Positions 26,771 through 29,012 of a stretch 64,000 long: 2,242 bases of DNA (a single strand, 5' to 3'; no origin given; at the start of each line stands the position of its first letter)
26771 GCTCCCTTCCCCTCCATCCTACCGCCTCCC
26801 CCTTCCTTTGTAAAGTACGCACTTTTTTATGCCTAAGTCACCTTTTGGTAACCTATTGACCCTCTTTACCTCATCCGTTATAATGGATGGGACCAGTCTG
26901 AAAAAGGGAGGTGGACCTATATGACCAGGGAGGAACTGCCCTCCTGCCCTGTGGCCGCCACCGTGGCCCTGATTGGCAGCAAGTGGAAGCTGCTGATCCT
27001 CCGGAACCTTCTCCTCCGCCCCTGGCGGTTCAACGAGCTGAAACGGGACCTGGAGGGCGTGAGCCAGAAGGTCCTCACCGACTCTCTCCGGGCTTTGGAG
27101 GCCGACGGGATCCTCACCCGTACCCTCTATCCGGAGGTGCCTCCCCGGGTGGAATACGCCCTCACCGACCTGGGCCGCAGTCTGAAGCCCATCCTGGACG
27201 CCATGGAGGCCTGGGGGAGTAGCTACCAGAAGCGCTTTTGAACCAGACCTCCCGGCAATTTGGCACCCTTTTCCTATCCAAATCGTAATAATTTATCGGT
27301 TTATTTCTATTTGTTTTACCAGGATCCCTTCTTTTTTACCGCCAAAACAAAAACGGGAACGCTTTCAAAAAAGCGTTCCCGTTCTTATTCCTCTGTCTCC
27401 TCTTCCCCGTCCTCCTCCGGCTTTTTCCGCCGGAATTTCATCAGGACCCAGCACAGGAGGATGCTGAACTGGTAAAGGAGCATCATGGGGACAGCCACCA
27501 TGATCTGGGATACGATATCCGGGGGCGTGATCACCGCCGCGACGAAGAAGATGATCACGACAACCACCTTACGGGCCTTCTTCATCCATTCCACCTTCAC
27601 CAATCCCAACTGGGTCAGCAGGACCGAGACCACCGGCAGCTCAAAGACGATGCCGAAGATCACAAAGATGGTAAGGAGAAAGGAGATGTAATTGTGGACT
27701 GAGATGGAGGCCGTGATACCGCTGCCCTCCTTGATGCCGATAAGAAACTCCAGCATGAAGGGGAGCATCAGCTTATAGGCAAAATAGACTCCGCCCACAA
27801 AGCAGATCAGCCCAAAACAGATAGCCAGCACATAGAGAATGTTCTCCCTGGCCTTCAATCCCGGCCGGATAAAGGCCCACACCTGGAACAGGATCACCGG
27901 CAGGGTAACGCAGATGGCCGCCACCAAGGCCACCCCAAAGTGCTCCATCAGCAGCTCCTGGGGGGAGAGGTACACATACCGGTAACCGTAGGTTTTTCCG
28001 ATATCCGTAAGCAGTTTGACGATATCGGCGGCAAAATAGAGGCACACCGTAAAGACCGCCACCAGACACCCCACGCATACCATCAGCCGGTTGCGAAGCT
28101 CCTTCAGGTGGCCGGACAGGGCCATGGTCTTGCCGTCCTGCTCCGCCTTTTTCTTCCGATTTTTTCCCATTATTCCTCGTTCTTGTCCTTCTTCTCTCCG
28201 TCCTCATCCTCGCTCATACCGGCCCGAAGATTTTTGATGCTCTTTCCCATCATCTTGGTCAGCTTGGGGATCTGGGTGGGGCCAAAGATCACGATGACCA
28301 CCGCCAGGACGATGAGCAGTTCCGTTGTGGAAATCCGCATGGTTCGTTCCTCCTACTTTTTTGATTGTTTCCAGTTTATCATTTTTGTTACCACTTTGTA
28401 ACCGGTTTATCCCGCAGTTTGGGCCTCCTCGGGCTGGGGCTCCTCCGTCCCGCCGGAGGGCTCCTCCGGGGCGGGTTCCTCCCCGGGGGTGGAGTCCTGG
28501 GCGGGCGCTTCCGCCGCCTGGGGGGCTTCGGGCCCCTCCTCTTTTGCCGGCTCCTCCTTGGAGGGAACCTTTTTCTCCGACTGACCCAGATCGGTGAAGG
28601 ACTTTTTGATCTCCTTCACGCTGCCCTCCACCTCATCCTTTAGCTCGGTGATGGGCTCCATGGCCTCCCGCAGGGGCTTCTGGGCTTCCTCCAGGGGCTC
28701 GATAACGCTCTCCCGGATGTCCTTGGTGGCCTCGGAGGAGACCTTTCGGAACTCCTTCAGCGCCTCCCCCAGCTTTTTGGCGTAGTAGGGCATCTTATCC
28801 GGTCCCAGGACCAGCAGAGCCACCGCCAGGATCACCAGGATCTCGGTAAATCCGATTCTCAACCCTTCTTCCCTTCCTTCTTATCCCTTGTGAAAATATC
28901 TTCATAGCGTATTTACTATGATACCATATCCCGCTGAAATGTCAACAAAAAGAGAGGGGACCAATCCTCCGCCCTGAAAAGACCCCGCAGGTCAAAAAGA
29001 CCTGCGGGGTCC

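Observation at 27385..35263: Self-contained extracytoplasmic respiration module: Tat exporter plus two [LysR + flavinylated flavo-lipoprotein] cassettes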

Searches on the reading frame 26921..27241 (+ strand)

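Call 3: search_protein_families(library=pfam, proteins=[window:26921-27241:+], max_evalue=0.01)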
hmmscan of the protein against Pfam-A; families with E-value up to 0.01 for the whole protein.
window:26921-27241:+ (106 aa): 2 families
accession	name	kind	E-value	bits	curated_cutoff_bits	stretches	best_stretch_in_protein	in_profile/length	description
PF01638.23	HxlR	-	6.9e-33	112.8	20.8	1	17-104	1-88/91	HxlR-like helix-turn-helix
PF03551.20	PadR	-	0.0017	18.7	27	1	52-87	34-71/75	Transcriptional regulator PadR-like family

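Call 4: search_protein_families(library=ncbifam, proteins=[window:26921-27241:+], max_evalue=0.01)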
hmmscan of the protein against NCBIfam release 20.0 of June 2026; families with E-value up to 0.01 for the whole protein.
window:26921-27241:+ (106 aa): 2 families
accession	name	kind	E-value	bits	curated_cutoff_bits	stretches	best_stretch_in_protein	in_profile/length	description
NF047364.1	redox_TF_RrpB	exception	8.2e-33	112.8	175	1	8-104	4-105/105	MarR family transcription factor RrpB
NF047367.1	redox_TF_RrpA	exception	2.9e-23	82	185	1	8-102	5-100/101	MarR family transcription factor RrpA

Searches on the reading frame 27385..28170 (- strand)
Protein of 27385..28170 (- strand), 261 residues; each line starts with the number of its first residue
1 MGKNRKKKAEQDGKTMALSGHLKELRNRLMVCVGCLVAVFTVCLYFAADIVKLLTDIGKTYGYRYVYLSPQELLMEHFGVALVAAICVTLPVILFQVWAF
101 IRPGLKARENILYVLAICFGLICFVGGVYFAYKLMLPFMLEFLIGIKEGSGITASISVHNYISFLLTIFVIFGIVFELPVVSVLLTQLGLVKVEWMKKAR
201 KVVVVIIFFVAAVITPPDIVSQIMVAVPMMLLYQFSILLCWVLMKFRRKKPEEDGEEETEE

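Call 3: search_protein_families(library=pfam, proteins=[window:27385-28170:-], max_evalue=0.01)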
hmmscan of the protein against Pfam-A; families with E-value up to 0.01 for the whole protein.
window:27385-28170:- (261 aa): 1 family
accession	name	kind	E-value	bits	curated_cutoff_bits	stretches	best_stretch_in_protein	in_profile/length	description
PF00902.23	TatC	-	1.1e-61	208.8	25.1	1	21-228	2-208/208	Sec-independent protein translocase protein (TatC)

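Call 4: search_protein_families(library=ncbifam, proteins=[window:27385-28170:-], max_evalue=0.01)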
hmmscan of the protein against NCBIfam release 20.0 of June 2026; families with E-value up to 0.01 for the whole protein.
window:27385-28170:- (261 aa): 3 families
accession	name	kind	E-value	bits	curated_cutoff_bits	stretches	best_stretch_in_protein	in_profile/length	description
TIGR00945.1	tatC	equivalog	1e-58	198.8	132.7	1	19-233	2-215/215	twin-arginine translocase subunit TatC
TIGR01912.1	TatC-Arch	equivalog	6.7e-42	143.8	192.6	1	21-244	5-233/234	Sec-independent protein translocase TatC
NF008174.0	PRK10921.1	equivalog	1.9e-40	139.1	432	1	14-258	5-251/258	Sec-independent protein translocase subunit TatC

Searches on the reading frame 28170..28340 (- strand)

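Call 3: search_protein_families(library=pfam, proteins=[window:28170-28340:-], max_evalue=0.01)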
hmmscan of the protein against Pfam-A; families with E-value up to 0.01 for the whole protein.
window:28170-28340:- (56 aa): 1 family
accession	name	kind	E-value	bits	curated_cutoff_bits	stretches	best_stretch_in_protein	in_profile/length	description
PF02416.21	TatA_B_E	-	2.1e-13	49.8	21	1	3-54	1-52/53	mttA/Hcf106 family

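Call 4: search_protein_families(library=ncbifam, proteins=[window:28170-28340:-], max_evalue=0.01)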
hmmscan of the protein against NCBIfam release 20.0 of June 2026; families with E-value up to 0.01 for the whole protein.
window:28170-28340:- (56 aa): 20 families
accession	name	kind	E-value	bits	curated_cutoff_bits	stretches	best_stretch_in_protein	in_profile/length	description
TIGR01411.1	tatAE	subfamily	4.5e-15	55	53.9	1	3-47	2-46/47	twin-arginine translocase TatA/TatE family subunit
NF002402.0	PRK01470.1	equivalog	1.1e-10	41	71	1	1-53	1-53/53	twin arginine translocase protein A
NF011430.0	PRK14861.1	subfamily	1.4e-10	40.5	62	1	2-54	4-58/61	twin arginine translocase protein A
NF001940.0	PRK00720.1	equivalog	2.3e-09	37.2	83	1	4-52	5-53/78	twin-arginine translocase TatA/TatE family subunit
NF002960.0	PRK03625.1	equivalog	4.5e-09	36.5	92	1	3-55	4-56/67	twin-arginine translocase subunit TatE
NF002813.0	PRK02958.1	equivalog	8.6e-09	35.5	83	1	3-54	4-55/73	Sec-independent protein translocase subunit TatA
NF047942.1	TatA_Rickett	exception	3.3e-08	33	90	1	1-45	1-45/45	twin-arginine translocase TatA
NF011429.0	PRK14857.1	equivalog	4.7e-08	33.3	77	1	5-52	8-55/91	TatA/E family twin arginine-targeting protein translocase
TIGR01410.1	tatB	equivalog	6.3e-08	33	56.5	1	3-44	3-44/80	Sec-independent protein translocase protein TatB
NF002500.0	PRK01833.1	equivalog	1.5e-07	31.7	115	1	3-51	4-49/74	Sec-independent protein translocase subunit TatA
NF001854.0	PRK00575.1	equivalog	3.8e-07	30.7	72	1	3-53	4-54/94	Sec-independent protein translocase subunit TatA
NF002922.0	PRK03554.1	equivalog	5.2e-07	30.1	125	1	3-52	4-53/89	Sec-independent protein translocase subunit TatA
NF002377.0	PRK01371.1-4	equivalog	6.5e-07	29.8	96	1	3-40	4-41/119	sec-independent translocase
NF003393.0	PRK04561.1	equivalog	2.4e-06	27.4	104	1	6-48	7-49/75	twin arginine translocase protein A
NF003396.0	PRK04598.1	equivalog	3.5e-06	27.3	121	1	3-54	4-55/81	Sec-independent protein translocase subunit TatA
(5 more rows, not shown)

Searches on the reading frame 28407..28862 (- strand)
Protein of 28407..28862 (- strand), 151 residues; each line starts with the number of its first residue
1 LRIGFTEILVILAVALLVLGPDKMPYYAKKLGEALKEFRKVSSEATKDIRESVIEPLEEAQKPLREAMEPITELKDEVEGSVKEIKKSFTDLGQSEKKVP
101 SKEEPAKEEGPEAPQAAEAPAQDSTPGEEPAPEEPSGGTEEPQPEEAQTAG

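Call 3: search_protein_families(library=pfam, proteins=[window:28407-28862:-], max_evalue=0.01)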
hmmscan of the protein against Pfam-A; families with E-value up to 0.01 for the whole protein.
window:28407-28862:- (151 aa): 3 families
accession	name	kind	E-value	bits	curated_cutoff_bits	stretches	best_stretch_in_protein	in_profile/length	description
PF02416.21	TatA_B_E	-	1.3e-14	53.6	21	1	3-52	1-50/53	mttA/Hcf106 family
PF06103.16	DUF948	-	0.0058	17.2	37.2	0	10-97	4-82/89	Bacterial protein of unknown function (DUF948)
PF14197.11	Cep57_CLD_2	-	0.0088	16.6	27.1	0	59-87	35-63/67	Centrosome localisation domain of PPC89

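Call 4: search_protein_families(library=ncbifam, proteins=[window:28407-28862:-], max_evalue=0.01)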
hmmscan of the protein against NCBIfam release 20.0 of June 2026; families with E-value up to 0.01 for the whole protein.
window:28407-28862:- (151 aa): 18 families
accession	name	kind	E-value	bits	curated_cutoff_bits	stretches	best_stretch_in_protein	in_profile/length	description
TIGR01410.1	tatB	equivalog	8.2e-14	51.9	56.5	1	3-69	3-67/80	Sec-independent protein translocase protein TatB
NF011429.0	PRK14857.1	equivalog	1.1e-12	48.2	77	1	3-70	6-73/91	TatA/E family twin arginine-targeting protein translocase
NF011430.0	PRK14861.1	subfamily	1.8e-12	46.5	62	1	1-50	3-52/61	twin arginine translocase protein A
TIGR01411.1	tatAE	subfamily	3.7e-12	45.6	53.9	1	3-47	2-46/47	twin-arginine translocase TatA/TatE family subunit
NF002377.0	PRK01371.1-4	equivalog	4.2e-11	43.3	96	1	3-53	4-54/119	sec-independent translocase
NF047941.1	TatB_Rickett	equivalog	1.2e-09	38.3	75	1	2-61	3-62/84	Sec-independent protein translocase subunit TatB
NF002374.0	PRK01371.1-1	equivalog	9e-09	35.9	162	1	3-95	5-96/152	sec-independent translocase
NF001212.0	PRK00182.1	equivalog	1.4e-08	35.2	195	1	3-71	5-78/165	Sec-independent protein translocase subunit TatB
NF002376.0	PRK01371.1-3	equivalog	1.5e-07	31.9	181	1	3-136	5-143/179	Sec-independent protein translocase protein TatB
NF002375.0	PRK01371.1-2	equivalog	1.1e-06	29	137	1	3-122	4-123/137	sec-independent translocase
NF003393.0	PRK04561.1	equivalog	1.2e-06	28.3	104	1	8-46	9-47/75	twin arginine translocase protein A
NF001681.0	PRK00442.1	equivalog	6.2e-06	26.9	102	1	8-61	9-61/92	twin-arginine translocase TatA/TatE family subunit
NF003400.0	PRK04654.1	equivalog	0.00014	21.8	211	1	2-85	3-91/214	sec-independent translocase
NF002813.0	PRK02958.1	equivalog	0.00018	21.6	83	1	6-55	7-50/73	Sec-independent protein translocase subunit TatA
NF002500.0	PRK01833.1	equivalog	0.00026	21.2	115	1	3-50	4-52/74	Sec-independent protein translocase subunit TatA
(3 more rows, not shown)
